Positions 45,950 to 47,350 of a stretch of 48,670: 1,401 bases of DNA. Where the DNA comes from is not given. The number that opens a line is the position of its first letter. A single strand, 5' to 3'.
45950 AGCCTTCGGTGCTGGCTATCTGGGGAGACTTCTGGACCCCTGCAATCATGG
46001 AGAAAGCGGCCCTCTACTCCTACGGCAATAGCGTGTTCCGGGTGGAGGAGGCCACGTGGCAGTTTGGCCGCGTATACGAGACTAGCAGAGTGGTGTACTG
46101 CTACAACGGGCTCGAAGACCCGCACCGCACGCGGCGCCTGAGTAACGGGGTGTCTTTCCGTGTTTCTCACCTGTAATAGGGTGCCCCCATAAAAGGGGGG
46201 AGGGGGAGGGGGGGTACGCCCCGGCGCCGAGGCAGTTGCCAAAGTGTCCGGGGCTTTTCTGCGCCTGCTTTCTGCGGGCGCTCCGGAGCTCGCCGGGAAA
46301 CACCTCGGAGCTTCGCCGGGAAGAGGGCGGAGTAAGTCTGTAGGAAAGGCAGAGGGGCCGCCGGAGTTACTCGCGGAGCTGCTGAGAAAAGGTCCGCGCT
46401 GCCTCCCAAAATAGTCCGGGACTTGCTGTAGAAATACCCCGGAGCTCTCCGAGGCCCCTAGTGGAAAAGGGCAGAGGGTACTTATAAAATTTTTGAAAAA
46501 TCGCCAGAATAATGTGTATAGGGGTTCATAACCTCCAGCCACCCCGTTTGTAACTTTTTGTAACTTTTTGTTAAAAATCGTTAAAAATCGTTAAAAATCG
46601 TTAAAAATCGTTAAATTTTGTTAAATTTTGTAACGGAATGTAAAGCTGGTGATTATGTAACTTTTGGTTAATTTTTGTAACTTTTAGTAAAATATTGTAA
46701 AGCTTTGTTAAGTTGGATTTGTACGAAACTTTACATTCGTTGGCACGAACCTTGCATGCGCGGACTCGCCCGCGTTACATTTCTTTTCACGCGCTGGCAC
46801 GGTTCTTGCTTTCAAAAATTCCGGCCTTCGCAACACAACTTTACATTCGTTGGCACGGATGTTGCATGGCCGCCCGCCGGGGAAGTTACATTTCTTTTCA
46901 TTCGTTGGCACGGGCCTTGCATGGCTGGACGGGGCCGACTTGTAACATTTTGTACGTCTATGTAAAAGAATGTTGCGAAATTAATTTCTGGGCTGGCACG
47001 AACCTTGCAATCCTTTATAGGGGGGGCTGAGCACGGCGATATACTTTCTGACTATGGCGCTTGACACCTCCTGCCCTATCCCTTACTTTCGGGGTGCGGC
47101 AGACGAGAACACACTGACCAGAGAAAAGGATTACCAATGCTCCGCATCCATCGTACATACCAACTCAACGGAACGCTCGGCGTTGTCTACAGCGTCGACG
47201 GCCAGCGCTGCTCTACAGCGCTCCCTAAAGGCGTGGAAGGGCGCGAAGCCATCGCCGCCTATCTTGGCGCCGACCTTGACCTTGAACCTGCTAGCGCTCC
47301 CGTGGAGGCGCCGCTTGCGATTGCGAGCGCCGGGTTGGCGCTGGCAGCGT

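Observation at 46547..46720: Strictly 10-bp-phased AT-rich repeat array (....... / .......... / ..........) just upstream of the sigma54 array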

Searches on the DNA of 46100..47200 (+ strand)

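Call 4: search_dna_similar(query=window:46100-47200:+, collection=phages, mode=distant)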
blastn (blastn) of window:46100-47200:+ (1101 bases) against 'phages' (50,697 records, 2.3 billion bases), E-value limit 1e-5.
No match.
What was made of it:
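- Tried and rejected: DNA similarity to cultured phages: none (call 4).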

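Call 79: search_rna_families(source=window, start=46100, end=47200, threshold=evalue, max_evalue=1)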
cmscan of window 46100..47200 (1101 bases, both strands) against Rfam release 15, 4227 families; matches with E-value up to 1: 1.
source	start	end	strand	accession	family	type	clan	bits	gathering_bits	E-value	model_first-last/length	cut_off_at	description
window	46432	46495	-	RF02701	PsrR1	Gene; sRNA;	-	19.8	42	0.63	1-79/79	no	Photosynthesis regulatory RNA1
